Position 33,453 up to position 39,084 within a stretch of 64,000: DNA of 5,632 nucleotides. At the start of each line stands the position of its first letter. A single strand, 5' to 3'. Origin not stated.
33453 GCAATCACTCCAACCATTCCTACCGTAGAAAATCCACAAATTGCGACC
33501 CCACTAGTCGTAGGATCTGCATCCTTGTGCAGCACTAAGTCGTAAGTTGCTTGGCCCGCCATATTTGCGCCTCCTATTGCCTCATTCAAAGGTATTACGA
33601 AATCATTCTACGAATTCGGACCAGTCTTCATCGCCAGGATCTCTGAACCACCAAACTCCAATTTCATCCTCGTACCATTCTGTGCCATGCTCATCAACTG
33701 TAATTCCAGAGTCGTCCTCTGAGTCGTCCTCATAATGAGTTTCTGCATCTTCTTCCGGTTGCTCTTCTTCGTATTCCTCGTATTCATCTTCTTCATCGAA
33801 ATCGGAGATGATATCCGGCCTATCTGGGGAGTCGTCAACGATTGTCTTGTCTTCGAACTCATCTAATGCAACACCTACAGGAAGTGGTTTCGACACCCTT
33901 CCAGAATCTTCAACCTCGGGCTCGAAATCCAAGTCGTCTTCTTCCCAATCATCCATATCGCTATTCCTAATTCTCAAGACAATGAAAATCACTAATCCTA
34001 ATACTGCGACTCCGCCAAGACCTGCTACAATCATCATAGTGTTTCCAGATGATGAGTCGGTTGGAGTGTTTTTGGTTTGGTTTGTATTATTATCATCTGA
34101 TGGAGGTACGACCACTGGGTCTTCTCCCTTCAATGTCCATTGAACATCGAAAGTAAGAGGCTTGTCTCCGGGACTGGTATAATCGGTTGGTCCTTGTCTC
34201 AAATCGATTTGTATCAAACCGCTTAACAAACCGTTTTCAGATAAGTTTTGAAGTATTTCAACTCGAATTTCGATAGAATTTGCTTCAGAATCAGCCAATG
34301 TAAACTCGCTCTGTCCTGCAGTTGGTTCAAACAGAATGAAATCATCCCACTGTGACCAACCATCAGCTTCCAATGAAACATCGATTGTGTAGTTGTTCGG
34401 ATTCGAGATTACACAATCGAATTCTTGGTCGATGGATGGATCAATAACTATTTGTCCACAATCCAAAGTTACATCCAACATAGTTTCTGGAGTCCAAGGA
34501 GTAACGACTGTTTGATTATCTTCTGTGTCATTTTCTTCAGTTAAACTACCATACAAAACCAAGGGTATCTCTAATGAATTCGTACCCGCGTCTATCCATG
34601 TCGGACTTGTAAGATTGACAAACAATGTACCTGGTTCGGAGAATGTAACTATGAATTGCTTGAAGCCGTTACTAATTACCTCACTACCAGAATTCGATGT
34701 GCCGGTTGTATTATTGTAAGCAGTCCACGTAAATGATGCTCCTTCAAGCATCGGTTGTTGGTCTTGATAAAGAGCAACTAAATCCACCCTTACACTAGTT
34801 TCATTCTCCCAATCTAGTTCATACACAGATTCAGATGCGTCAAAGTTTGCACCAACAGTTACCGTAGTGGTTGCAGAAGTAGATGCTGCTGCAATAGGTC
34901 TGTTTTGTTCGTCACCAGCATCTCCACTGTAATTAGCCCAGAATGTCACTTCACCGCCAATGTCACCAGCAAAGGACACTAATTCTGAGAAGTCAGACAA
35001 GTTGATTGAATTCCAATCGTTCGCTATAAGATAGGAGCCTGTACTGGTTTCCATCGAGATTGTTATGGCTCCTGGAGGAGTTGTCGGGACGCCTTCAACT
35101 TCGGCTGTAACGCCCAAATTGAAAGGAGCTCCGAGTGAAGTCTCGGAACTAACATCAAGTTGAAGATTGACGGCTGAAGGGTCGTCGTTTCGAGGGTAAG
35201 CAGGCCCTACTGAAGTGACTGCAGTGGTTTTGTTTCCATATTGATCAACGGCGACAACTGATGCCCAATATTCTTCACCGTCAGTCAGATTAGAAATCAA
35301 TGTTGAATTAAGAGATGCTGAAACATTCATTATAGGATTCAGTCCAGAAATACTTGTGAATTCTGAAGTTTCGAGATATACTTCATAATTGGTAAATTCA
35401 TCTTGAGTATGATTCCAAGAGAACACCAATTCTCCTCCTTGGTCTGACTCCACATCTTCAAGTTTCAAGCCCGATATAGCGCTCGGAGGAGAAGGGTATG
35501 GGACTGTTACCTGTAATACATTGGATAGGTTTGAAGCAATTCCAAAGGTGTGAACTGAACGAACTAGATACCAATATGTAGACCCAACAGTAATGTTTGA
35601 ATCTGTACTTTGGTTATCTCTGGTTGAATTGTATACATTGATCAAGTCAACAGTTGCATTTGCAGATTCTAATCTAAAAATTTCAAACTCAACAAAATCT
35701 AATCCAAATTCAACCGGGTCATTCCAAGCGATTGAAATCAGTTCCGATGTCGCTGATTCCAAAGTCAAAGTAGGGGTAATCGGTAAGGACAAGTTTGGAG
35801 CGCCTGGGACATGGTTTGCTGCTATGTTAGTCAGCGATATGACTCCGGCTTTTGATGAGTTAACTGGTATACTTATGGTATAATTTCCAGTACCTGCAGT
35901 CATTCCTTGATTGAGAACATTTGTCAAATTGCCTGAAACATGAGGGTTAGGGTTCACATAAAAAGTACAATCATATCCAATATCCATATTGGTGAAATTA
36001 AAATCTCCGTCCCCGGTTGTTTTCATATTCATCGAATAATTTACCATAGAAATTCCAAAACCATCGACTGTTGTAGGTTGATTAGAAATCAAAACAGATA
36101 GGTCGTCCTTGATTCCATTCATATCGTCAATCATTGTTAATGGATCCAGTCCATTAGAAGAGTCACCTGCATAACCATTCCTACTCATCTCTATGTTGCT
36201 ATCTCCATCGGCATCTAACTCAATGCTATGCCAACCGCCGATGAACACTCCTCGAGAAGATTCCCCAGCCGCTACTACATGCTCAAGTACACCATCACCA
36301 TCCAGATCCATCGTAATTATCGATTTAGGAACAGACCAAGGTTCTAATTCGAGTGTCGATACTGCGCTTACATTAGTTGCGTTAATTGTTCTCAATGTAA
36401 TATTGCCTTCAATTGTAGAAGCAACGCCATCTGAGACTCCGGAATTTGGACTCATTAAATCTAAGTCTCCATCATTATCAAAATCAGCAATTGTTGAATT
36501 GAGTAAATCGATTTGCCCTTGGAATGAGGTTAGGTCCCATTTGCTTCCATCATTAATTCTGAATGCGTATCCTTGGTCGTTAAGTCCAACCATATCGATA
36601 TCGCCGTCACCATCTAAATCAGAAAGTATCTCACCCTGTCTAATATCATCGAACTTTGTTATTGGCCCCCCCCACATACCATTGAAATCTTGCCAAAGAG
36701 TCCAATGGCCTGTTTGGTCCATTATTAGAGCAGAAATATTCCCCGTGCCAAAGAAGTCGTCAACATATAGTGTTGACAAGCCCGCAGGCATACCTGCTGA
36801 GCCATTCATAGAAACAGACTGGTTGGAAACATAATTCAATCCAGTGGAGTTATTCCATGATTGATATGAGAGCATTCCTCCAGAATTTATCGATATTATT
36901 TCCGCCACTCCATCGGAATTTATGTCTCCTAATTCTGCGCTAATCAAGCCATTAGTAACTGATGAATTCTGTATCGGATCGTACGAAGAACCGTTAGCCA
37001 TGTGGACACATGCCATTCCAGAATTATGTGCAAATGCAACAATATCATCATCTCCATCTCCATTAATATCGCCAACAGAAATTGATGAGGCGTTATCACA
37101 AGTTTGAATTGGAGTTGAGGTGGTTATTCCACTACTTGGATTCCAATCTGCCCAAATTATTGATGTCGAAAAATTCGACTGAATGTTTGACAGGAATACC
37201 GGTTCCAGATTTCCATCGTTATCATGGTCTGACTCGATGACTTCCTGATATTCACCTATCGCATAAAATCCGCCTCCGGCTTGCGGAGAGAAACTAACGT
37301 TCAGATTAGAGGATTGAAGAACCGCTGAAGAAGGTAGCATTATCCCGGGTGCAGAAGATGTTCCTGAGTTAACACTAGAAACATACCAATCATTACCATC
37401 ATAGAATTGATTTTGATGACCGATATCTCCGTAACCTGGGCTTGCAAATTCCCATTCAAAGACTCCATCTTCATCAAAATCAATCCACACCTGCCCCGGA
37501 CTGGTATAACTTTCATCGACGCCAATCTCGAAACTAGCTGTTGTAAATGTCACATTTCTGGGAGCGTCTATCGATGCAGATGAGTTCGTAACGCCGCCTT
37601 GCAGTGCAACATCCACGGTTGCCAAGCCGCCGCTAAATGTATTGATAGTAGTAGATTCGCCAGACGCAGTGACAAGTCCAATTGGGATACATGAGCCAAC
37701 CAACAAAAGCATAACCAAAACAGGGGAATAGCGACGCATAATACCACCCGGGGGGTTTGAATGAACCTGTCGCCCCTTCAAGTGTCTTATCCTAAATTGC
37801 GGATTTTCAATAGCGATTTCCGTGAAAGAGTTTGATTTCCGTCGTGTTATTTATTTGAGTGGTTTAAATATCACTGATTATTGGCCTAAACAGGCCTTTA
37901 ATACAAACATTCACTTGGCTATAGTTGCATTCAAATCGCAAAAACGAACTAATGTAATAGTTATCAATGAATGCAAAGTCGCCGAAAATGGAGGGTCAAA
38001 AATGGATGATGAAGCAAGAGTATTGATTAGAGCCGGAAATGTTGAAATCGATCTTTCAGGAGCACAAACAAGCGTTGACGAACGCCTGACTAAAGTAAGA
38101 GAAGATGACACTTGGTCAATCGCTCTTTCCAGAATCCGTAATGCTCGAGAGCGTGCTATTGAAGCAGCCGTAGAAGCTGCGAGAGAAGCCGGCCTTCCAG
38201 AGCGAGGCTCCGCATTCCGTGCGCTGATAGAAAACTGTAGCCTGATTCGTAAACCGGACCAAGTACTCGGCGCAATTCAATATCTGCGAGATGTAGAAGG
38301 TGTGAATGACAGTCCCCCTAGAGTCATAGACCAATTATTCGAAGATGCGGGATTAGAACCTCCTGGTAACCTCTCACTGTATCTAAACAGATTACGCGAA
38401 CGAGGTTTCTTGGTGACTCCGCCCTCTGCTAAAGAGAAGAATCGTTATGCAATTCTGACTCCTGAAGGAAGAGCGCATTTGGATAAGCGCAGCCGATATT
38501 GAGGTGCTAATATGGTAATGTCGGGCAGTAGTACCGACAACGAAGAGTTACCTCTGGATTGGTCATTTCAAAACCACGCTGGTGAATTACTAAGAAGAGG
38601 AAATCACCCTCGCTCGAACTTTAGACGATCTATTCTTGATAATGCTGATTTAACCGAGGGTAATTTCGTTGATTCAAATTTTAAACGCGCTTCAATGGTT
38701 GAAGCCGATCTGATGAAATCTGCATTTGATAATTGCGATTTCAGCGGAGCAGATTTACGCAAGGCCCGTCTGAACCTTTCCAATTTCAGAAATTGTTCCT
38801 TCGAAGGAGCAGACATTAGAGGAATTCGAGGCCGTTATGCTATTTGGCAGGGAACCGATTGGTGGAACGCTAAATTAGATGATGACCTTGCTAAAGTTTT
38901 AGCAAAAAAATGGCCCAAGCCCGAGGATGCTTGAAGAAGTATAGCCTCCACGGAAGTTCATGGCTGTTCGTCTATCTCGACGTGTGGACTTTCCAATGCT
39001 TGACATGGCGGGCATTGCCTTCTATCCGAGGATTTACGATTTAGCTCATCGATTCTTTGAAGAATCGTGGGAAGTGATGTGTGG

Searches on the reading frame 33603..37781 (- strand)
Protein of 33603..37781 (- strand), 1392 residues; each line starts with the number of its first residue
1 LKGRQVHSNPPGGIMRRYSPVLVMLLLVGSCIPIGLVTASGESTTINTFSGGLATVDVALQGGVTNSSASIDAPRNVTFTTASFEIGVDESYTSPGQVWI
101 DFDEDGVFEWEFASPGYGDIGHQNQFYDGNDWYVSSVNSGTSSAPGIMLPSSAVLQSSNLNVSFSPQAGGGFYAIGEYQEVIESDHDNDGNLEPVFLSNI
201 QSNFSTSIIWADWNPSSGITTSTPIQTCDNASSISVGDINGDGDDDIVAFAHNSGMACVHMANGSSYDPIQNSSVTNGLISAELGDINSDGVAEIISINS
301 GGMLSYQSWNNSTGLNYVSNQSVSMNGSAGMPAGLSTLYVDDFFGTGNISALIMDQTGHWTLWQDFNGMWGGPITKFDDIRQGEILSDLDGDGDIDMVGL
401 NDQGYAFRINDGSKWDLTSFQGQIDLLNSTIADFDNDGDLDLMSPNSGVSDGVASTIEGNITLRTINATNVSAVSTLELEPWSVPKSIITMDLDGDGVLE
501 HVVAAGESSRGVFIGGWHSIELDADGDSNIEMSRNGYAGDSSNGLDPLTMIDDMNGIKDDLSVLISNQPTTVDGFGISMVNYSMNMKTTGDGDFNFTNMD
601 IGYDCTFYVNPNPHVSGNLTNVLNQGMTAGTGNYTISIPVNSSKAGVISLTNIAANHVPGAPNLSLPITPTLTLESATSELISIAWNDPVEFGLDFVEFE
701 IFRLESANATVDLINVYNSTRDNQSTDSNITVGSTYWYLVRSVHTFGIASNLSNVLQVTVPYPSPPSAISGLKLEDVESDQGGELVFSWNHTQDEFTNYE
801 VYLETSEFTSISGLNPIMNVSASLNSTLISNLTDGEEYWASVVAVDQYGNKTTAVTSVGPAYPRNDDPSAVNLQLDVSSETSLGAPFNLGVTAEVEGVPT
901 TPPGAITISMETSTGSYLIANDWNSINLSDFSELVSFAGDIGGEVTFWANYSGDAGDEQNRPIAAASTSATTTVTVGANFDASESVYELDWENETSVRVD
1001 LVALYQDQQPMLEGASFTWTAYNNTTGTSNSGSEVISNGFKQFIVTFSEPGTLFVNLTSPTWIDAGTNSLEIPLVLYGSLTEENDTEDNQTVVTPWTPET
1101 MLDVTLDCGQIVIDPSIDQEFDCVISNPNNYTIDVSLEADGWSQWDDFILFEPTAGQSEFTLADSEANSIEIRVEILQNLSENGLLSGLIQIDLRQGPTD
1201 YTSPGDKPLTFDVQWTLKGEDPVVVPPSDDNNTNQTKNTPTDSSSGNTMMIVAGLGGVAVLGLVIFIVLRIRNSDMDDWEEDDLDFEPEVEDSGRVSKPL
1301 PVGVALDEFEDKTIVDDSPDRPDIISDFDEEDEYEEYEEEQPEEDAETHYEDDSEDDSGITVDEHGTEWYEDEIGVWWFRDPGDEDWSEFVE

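Call 11: search_protein_families(library=ncbifam, proteins=[window:33603-37781:-], max_evalue=0.001)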
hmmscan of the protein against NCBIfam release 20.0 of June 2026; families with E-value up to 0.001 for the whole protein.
window:33603-37781:- (1392 aa): 0 families

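Call 32: search_protein_families(library=pfam, proteins=[window:33603-37781:-], max_evalue=0.001)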
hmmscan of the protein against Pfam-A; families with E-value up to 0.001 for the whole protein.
window:33603-37781:- (1392 aa): 3 families
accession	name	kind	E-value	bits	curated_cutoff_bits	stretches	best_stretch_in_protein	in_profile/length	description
PF13517.12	FG-GAP_3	-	2.1e-14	54.3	26.9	2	388-443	1-60/61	FG-GAP-like repeat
PF01839.29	FG-GAP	-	6.9e-11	42.2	22.1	1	231-254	2-25/37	FG-GAP repeat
PF00041.27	fn3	-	8.2e-06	26.4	25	1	771-852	5-76/84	Fibronectin type III domain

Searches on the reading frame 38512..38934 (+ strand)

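Call 77: search_protein_families(library=pfam, proteins=[window:38512-38934:+], max_evalue=0.001)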
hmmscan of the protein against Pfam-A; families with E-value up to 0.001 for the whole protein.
window:38512-38934:+ (140 aa): 3 families
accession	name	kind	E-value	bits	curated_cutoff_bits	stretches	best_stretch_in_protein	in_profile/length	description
PF00805.28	Pentapeptide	-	5.4e-17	61.5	20.2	3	72-104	3-35/40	Pentapeptide repeats (8 copies)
PF13599.13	Pentapeptide_4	-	4.8e-15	55.8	38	2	36-102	2-68/78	Pentapeptide repeat region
PF13576.12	Pentapeptide_3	-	1.4e-08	35.2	27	1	72-104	1-35/48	Pentapeptide repeats (9 copies)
